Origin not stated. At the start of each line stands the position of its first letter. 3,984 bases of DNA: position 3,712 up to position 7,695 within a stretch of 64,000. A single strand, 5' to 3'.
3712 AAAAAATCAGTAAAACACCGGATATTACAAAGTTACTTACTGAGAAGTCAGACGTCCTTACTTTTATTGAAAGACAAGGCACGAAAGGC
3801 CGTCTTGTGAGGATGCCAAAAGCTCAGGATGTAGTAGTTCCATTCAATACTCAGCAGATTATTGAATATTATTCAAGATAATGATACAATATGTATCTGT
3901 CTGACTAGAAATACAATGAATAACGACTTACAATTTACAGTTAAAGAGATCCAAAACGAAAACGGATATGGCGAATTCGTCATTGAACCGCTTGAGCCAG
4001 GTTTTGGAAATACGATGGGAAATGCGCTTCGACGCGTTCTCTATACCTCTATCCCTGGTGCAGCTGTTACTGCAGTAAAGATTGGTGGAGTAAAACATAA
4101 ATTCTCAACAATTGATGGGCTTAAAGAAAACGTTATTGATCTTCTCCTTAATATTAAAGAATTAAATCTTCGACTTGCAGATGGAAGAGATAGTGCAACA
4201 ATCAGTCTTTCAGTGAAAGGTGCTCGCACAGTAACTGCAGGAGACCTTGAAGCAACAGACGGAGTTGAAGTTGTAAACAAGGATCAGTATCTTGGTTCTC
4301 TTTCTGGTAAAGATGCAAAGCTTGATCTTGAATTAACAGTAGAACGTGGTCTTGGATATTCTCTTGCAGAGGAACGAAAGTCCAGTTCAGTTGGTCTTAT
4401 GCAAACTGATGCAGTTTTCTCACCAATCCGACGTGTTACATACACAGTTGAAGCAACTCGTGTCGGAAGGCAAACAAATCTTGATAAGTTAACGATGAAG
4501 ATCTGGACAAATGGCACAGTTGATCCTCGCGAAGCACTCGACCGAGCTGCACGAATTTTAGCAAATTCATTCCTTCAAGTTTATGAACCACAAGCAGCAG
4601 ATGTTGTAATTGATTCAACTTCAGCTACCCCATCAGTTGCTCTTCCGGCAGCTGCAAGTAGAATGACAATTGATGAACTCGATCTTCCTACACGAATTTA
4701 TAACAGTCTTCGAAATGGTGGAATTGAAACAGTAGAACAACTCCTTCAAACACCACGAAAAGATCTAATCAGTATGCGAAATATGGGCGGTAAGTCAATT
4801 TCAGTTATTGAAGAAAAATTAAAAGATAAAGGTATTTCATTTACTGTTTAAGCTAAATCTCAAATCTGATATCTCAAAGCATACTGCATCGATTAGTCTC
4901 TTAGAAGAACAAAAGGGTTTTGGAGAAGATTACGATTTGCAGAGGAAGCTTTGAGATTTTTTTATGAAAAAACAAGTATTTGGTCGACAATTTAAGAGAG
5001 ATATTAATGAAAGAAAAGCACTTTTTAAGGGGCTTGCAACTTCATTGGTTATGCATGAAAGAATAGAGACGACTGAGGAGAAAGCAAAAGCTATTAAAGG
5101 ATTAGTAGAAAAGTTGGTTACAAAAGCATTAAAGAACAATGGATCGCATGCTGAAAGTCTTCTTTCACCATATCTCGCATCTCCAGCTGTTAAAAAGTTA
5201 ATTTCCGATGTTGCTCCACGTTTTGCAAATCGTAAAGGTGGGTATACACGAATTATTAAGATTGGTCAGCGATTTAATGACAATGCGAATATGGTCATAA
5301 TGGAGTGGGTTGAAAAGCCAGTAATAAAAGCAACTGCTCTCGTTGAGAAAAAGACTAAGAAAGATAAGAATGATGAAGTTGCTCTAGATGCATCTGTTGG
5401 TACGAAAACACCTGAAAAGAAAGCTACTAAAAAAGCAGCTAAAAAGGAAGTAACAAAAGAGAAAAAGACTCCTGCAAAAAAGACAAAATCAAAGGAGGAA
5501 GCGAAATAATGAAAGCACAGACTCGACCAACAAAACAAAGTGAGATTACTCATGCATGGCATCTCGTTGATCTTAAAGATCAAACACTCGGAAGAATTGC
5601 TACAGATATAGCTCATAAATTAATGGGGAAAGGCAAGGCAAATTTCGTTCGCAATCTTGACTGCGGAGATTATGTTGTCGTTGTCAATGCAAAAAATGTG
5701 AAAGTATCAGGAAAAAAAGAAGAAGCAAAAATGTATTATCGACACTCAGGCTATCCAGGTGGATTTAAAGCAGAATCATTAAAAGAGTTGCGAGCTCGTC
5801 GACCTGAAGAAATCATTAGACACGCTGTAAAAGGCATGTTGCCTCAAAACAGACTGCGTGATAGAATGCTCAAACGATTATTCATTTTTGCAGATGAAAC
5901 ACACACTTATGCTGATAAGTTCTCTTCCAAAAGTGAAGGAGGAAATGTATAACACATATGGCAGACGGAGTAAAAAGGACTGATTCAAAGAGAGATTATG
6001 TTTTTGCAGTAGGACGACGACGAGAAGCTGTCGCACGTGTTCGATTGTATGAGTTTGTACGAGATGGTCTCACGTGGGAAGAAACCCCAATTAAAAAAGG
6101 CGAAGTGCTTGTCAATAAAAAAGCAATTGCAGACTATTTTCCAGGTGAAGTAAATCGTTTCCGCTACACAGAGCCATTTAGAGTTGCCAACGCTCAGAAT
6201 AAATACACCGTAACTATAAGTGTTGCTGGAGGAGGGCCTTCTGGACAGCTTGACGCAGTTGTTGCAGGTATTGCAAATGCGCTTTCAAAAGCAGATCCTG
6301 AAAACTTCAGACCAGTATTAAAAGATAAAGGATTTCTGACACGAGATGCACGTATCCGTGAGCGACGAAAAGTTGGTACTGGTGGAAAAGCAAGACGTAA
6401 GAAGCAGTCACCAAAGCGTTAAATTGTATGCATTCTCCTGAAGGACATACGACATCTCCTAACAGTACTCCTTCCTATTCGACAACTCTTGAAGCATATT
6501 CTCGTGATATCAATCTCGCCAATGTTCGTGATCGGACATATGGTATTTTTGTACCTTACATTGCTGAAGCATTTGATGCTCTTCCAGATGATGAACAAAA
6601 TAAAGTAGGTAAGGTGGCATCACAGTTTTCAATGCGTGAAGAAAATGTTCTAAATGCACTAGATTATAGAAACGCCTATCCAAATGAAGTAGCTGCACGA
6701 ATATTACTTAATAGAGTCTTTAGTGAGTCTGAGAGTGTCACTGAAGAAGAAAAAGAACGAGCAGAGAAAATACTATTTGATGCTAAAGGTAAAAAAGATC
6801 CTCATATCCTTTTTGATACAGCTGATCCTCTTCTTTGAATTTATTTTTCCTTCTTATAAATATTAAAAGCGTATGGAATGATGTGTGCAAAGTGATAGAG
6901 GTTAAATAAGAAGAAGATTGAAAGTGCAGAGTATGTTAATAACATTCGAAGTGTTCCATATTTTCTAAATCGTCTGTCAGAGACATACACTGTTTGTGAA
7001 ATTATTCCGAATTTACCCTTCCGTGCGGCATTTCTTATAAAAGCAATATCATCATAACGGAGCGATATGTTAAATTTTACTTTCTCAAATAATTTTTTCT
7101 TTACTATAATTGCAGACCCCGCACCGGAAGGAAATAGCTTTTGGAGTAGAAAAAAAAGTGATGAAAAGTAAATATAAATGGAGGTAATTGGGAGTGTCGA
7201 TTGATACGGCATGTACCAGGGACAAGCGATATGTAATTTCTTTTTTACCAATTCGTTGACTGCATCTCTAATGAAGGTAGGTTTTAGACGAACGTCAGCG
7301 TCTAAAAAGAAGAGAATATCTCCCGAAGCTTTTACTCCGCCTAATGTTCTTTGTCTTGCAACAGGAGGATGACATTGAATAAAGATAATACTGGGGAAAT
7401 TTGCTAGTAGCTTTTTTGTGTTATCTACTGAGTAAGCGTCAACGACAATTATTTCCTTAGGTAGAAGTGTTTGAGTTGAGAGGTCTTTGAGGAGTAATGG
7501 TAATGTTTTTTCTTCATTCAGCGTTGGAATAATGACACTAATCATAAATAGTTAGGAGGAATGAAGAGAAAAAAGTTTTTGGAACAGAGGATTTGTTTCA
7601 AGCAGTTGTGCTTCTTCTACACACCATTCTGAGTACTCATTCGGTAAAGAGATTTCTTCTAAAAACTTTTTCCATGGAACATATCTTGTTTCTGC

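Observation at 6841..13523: Compact carotenoid-type isoprenoid cluster (GT2, idi, UbiA prenyltransferase, crtI, GGPP synthase, phytoene synthase) in an otherwise minimal, CPR-like genome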

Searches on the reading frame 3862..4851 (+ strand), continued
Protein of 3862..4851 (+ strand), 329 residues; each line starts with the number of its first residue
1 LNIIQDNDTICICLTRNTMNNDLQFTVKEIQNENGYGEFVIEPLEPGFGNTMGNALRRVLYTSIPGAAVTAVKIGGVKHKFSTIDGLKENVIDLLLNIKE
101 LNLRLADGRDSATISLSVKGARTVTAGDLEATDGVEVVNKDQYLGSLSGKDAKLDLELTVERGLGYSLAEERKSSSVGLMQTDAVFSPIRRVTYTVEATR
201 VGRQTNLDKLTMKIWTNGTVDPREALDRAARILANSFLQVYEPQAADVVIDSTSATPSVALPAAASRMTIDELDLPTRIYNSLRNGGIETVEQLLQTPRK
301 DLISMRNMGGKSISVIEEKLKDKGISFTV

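Call 68: find_encoding_contigs(protein=P0251, flank=10000, max_places=1)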
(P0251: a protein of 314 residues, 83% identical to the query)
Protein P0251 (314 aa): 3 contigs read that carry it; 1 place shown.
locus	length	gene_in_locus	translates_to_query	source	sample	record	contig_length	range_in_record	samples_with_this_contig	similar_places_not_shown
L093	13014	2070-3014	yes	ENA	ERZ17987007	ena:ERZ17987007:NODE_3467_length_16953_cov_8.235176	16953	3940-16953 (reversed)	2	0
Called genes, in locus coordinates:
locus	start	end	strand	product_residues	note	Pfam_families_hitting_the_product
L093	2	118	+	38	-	?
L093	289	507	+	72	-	PF01176:eIF-1a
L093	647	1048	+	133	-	PF00416:Ribosomal_S13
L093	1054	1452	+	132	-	PF00411:Ribosomal_S11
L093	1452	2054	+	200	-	PF00163:Ribosomal_S4, PF01479:S4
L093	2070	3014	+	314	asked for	PF01193:RNA_pol_L, PF01000:RNA_pol_A_bac, PF03118:RNA_pol_A_CTD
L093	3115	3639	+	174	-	PF01196:Ribosomal_L17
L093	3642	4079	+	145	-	PF00572:Ribosomal_L13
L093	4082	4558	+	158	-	PF00380:Ribosomal_S9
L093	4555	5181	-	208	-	PF00753:Lactamase_B, PF13483:Lactamase_B_3, PF12706:Lactamase_B_2 (weak)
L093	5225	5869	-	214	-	-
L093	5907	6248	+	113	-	PF04020:Phage_holin_4_2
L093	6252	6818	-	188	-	-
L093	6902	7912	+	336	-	-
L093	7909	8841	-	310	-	PF13354:Beta-lactamase2, PF00768:Peptidase_S11 (faint)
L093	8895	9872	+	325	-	PF01018:GTP1_OBG, PF01926:MMR_HSR1, PF02421:FeoB_N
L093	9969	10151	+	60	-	-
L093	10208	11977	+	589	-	PF00664:ABC_membrane, PF00005:ABC_tran, PF02463:SMC_N, PF20720:nSTAND3 (faint)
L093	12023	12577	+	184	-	PF13240:Zn_Ribbon_1 (faint), PF21349:RUBY_RBDX (faint), PF01396:Zn_ribbon_Top1 (faint), PF03119:DNA_ligase_ZBD (faint), PF06677:Auto_anti-p27 (faint), PF13248:Zn_ribbon_3 (faint), PF26040:Zn_ribbon_CLPX_N (faint)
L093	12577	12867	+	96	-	-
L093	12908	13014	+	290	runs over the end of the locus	-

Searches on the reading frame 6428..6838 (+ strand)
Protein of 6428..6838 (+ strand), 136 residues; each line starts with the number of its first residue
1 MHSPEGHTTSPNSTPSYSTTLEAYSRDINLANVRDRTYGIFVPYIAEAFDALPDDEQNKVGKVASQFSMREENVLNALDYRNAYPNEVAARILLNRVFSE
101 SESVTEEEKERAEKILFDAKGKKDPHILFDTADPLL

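Call 3: search_protein_families(library=pfam, proteins=[window:6428-6838:+], max_evalue=0.01)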
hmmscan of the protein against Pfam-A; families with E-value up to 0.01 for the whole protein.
window:6428-6838:+ (136 aa): 0 families

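Call 4: search_protein_families(library=ncbifam, proteins=[window:6428-6838:+], max_evalue=0.01)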
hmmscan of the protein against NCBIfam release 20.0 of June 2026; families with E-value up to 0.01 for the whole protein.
window:6428-6838:+ (136 aa): 0 families

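Call 76: search_protein_families(library=pfam, proteins=[window:6428-6838:+], max_evalue=10)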
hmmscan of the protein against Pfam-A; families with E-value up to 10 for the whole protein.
window:6428-6838:+ (136 aa): 1 family
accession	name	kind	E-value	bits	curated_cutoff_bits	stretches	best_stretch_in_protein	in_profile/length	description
PF08423.17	Rad51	-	0.24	11.1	22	1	58-95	75-112/244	Rad51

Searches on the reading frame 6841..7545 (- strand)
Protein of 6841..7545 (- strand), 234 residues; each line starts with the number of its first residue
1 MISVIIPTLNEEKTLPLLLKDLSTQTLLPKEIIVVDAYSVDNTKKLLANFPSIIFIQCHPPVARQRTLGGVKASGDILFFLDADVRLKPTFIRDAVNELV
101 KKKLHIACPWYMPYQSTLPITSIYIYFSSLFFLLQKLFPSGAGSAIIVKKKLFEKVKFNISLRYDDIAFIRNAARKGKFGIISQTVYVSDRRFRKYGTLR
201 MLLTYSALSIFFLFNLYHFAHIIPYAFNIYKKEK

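Call 3: search_protein_families(library=pfam, proteins=[window:6841-7545:-], max_evalue=0.01)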
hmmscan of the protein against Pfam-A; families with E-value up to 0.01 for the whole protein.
window:6841-7545:- (234 aa): 4 families
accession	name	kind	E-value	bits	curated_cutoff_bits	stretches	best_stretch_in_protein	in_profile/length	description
PF00535.33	Glycos_transf_2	-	2.5e-20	73.5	23.3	1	3-155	1-166/168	Glycosyl transferase family 2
PF13632.12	Glyco_trans_2_3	-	0.00044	20.5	27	1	79-195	3-123/198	Glycosyl transferase family group 2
PF10111.15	Glyco_tranf_2_2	-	0.00066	19.7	27.3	1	3-85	1-92/276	Glycosyltransferase like family 2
PF13506.12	Glyco_transf_21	-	0.0092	15.9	21.7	0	72-109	28-65/174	Glycosyl transferase family 21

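Call 4: search_protein_families(library=ncbifam, proteins=[window:6841-7545:-], max_evalue=0.01)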
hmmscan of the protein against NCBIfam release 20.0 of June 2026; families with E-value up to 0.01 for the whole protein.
window:6841-7545:- (234 aa): 13 families
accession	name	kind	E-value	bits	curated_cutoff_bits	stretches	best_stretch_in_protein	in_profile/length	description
TIGR04283.1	glyco_like_mftF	equivalog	6.7e-32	110.9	182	1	2-213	1-209/221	TIGR04283 family arsenosugar biosynthesis glycosyltransferase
NF041875.1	EPS_EpsD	equivalog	3.2e-10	39.9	370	1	2-98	1-103/325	exopolysaccharide biosynthesis glycosyltransferase EpsD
NF010496.0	PRK13915.1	equivalog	2.7e-09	36.5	262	1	2-102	33-145/307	glucosyl-3-phosphoglycerate synthase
NF007482.0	PRK10073.1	equivalog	4e-09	35.9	423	1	2-107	8-118/334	glycosyltransferase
NF045692.1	OglycostaseCruG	equivalog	2e-08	33.5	600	1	2-48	43-89/386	2'-O-glycosyltransferase CruG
NF038299.1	EPS_HpsN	equivalog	3.1e-08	33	425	1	1-102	2-109/317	hormogonium polysaccharide biosynthesis glycosyltransferase HpsN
NF038302.1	EPS_HpsE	equivalog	1.9e-07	30.3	300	1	2-96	3-108/307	hormogonium polysaccharide biosynthesis glycosyltransferase HpsE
TIGR03965.1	mycofact_glyco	equivalog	2.1e-06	26.9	280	1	2-114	76-194/467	mycofactocin biosynthesis glycosyltransferase MftF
NF047683.1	TeichurnBiosyTuaG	equivalog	8.2e-06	25.6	400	1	2-102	8-114/252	teichuronic acid biosynthesis protein TuaG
TIGR04182.1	glyco_TIGR04182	equivalog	9e-05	22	325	1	2-57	2-55/293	S-layer glycoprotein N-glycosyltransferase AglJ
NF007986.1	PRK10714.1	equivalog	0.00027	20.1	529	1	2-93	8-109/316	undecaprenyl-phosphate 4-deoxy-4-formamido-L-arabinose transferase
NF050050.1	ProtGlycPglI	equivalog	0.00037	19.9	500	1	2-102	4-107/306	GalNAc(5)-diNAcBac-PP-undecaprenol beta-1,3-glucosyltransferase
TIGR03937.1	PgaC_IcaA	equivalog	0.0004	19.5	422.3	1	1-99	46-150/407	poly-beta-1,6-N-acetyl-D-glucosamine synthase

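Call 40: search_protein_families(library=ncbifam, proteins=[L008:12374-13306:-, L060:6571-7419:-, L008:8601-9908:-, L044:9290-9967:-, L060:7416-8456:-, L008:10879-12393:-, L060:5075-6574:-, L060:4237-5082:+, L057:10001-10792:+], max_evalue=1e-10)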
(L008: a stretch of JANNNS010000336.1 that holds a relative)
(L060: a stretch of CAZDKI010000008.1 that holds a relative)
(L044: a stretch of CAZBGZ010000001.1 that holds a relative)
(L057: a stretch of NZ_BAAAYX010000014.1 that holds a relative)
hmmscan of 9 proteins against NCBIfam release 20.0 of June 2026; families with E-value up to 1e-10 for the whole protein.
L008:12374-13306:- (310 aa): 5 families
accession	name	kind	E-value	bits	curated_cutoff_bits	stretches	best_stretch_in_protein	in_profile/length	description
TIGR03465.1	HpnD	equivalog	2.4e-61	207.1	278.6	1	38-305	2-265/267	presqualene diphosphate synthase HpnD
NF045686.1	PhytoSynCyanob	equivalog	1.2e-49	169.1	550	1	23-299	13-298/310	15-cis-phytoene synthase CrtB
TIGR03464.1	HpnC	equivalog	6e-48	163.7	250.45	1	45-305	9-266/267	squalene synthase HpnC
NF045921.1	PhytnSynCrtBRhod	equivalog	3.4e-35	122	500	1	29-303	5-274/307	15-cis-phytoene synthase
NF042419.1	Phyto_syn_CrtB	equivalog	8.8e-32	110.9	480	1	43-304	16-282/306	15-cis-phytoene synthase CrtB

L060:6571-7419:- (282 aa): 5 families
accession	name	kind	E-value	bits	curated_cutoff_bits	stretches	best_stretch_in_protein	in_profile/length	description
TIGR03465.1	HpnD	equivalog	6.7e-58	195.8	278.6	1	20-281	4-265/267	presqualene diphosphate synthase HpnD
TIGR03464.1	HpnC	equivalog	1.5e-47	162.4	250.45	1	28-280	12-265/267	squalene synthase HpnC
NF045686.1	PhytoSynCyanob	equivalog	3.7e-44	151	550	1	12-278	22-301/310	15-cis-phytoene synthase CrtB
NF045921.1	PhytnSynCrtBRhod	equivalog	3.9e-42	144.8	500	1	18-280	13-275/307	15-cis-phytoene synthase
NF042419.1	Phyto_syn_CrtB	equivalog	6.8e-37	127.6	480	1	23-280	16-282/306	15-cis-phytoene synthase CrtB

L008:8601-9908:- (435 aa): 5 families
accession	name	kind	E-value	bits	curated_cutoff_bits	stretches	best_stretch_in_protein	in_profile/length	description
NF002995.0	PRK03759.1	equivalog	3.9e-66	222.2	127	1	251-412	6-168/185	isopentenyl-diphosphate Delta-isomerase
TIGR02150.1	IPP_isom_1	equivalog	3.7e-44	150.4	105.8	1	254-409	1-155/159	isopentenyl-diphosphate delta-isomerase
TIGR03460.1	crt_membr_arch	equivalog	3.3e-40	138.5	154.7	1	9-243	15-245/248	bisanhydrobacterioruberin hydratase CruF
NF041333.1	CruF_Halo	equivalog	7.6e-31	107.5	300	1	11-239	26-257/268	bisanhydrobacterioruberin hydratase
NF045693.1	GCarotHydoxCruF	equivalog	2.1e-18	66.7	400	1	37-184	61-214/310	gamma-carotene 1'-hydroxylase CruF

L044:9290-9967:- (225 aa): 3 families
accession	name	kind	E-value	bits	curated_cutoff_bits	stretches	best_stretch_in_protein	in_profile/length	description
TIGR03460.1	crt_membr_arch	equivalog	1.2e-39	136.7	154.7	1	15-210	41-242/248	bisanhydrobacterioruberin hydratase CruF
NF041333.1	CruF_Halo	equivalog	1.4e-28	100.1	300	1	27-212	64-259/268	bisanhydrobacterioruberin hydratase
NF045693.1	GCarotHydoxCruF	equivalog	3.4e-21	75.9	400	1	16-222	58-283/310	gamma-carotene 1'-hydroxylase CruF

L060:7416-8456:- (346 aa): 15 families
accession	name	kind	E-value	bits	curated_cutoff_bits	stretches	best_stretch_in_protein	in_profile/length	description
NF041169.1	f2_encap_cargo4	exception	3.9e-44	151.3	450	1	40-343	41-332/334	family 2 encapsulin nanocompartment cargo protein polyprenyl transferase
NF042416.1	GFPPS_Mycobact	equivalog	3.9e-38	131.3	600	1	36-324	29-328/350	bifunctional (2E,6E)-farnesyl/geranyl diphosphate synthase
NF040698.1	IdsA_Meth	equivalog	2.2e-35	122.4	468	1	37-343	30-326/328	short chain isoprenyl diphosphate synthase IdsA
NF041003.1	GGPP_syn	equivalog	5.3e-34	117.8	500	1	37-328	28-307/326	geranylgeranyl diphosphate synthase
NF045485.1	FPPsyn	subfamily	8.6e-25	87.4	275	1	46-274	34-257/288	farnesyl diphosphate synthase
TIGR02748.1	GerC3_HepT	equivalog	2.5e-24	86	456.55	1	35-343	29-317/319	heptaprenyl diphosphate synthase component II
TIGR02749.1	prenyl_cyano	equivalog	2.1e-22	79.6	383.2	1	25-344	21-321/322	solanesyl diphosphate synthase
NF042417.1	NPPPS_Mycobact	equivalog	3.9e-22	78.7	600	1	43-343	50-333/335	nonaprenyl/(2E,6E)-farnesyl/geranylgeranyl diphosphat synthase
NF045628.1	HxpDPsynlarge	equivalog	2.1e-20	73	500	1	40-343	26-309/311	hexaprenyl-diphosphate synthase large subunit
NF040789.2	gerfarn_diphsyn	equivalog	3.8e-19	69.1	560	1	71-338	83-338/345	geranylfarnesyl diphosphate synthase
NF045685.1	GGPPSynCrtE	equivalog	3.4e-17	62.4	460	1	13-275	6-263/293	geranylgeranyl diphosphate synthase CrtE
NF045549.1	GGPPsyn_IdsB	equivalog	1.9e-16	60.1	475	1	46-338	62-339/346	geranylgeranyl diphosphate synthase IdsB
NF007877.0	PRK10581.1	equivalog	1.4e-15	57.2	321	1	48-247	43-236/299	(2E,6E)-farnesyl diphosphate synthase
NF008140.0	PRK10888.1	equivalog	1.6e-15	57.2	412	1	35-246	30-223/323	octaprenyl diphosphate synthase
NF040627.1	GFPS_Meth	equivalog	2.5e-14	53.4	600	1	45-247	36-218/285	geranylfarnesyl diphosphate synthase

L008:10879-12393:- (504 aa): 10 families
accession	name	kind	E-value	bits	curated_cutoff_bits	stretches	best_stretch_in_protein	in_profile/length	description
NF058655.1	CrtID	equivalog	5.3e-183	609.2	640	1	9-488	1-477/478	bifunctional phytoene desaturase/3,4-desaturase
TIGR02734.1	crtI_fam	subfamily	3.1e-155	517.7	238.1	1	9-500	1-496/504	phytoene desaturase family protein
NF042421.1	hydcarot_desat_CrtD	equivalog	6.6e-75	252.4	500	1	7-487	2-478/487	1-hydroxycarotenoid 3,4-desaturase CrtD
NF045637.1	carotdesatCrtDProt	equivalog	2.8e-73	247.1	580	1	9-488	1-478/485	1-hydroxycarotenoid 3,4-desaturase CrtD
TIGR02730.1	carot_isom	equivalog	5.1e-37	127.8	586.9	1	211-488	210-484/493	carotenoid isomerase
TIGR02733.1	desat_CrtD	equivalog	1.9e-24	86.2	549.7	1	7-492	2-488/492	C-3',4' desaturase CrtD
NF045689.1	BCarotKetCrtO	equivalog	4.8e-23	81.5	1000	1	7-284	4-299/563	beta-carotene ketolase CrtO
NF005560.0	PRK07233.1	equivalog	2.6e-15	56.2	252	0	8-55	2-49/435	hypothetical protein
NF005547.0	PRK07208.1-3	equivalog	2.2e-13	49.7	380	0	6-62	4-60/465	hypothetical protein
NF005548.0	PRK07208.1-4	equivalog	1.2e-11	43.9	389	1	5-281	2-268/488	hypothetical protein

L060:5075-6574:- (499 aa): 8 families
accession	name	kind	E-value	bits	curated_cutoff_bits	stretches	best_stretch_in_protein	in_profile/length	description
NF058655.1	CrtID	equivalog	3.8e-191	636.1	640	1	3-482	1-477/478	bifunctional phytoene desaturase/3,4-desaturase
TIGR02734.1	crtI_fam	subfamily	5.7e-154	513.5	238.1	1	3-494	1-496/504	phytoene desaturase family protein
NF042421.1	hydcarot_desat_CrtD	equivalog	1.1e-89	301.1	500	1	2-482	3-479/487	1-hydroxycarotenoid 3,4-desaturase CrtD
NF045637.1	carotdesatCrtDProt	equivalog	3.2e-62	210.6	580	1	3-488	1-484/485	1-hydroxycarotenoid 3,4-desaturase CrtD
TIGR02730.1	carot_isom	equivalog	2.2e-29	102.7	586.9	1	198-486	203-488/493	carotenoid isomerase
NF045689.1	BCarotKetCrtO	equivalog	2.4e-25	89.1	1000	0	344-470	381-521/563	beta-carotene ketolase CrtO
TIGR02733.1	desat_CrtD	equivalog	4.2e-21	75.2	549.7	1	2-487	3-489/492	C-3',4' desaturase CrtD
NF005560.0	PRK07233.1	equivalog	8.1e-14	51.3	252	0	1-50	1-50/435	hypothetical protein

L060:4237-5082:+ (281 aa): 5 families
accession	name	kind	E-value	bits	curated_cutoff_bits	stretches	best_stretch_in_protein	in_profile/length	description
NF009516.0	PRK12875.1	equivalog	1.3e-76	257.4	205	1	4-279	17-289/292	prenyltransferase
NF009608.0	PRK13105.1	equivalog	7.4e-37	127.1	217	1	2-277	7-287/291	prenyltransferase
NF010119.0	PRK13595.1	equivalog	3e-36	125.4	248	1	3-271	11-282/292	prenyltransferase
NF009525.0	PRK12887.1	equivalog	2.8e-14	53.2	226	1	3-245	13-271/310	homogentisate phytyltransferase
NF005742.0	PRK07566.1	equivalog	3.2e-12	46.2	313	1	4-248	28-279/315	chlorophyll synthase ChlG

L057:10001-10792:+ (264 aa): 4 families
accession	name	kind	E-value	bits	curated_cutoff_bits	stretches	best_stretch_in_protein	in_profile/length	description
NF009516.0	PRK12875.1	equivalog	2.9e-74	249.8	205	1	2-264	18-282/292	prenyltransferase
NF010119.0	PRK13595.1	equivalog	1e-45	156.5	248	1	1-260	12-275/292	prenyltransferase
NF009608.0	PRK13105.1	equivalog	6.7e-42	143.6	217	1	1-261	9-279/291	prenyltransferase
NF009525.0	PRK12887.1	equivalog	3.5e-11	43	226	0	15-231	32-259/310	homogentisate phytyltransferase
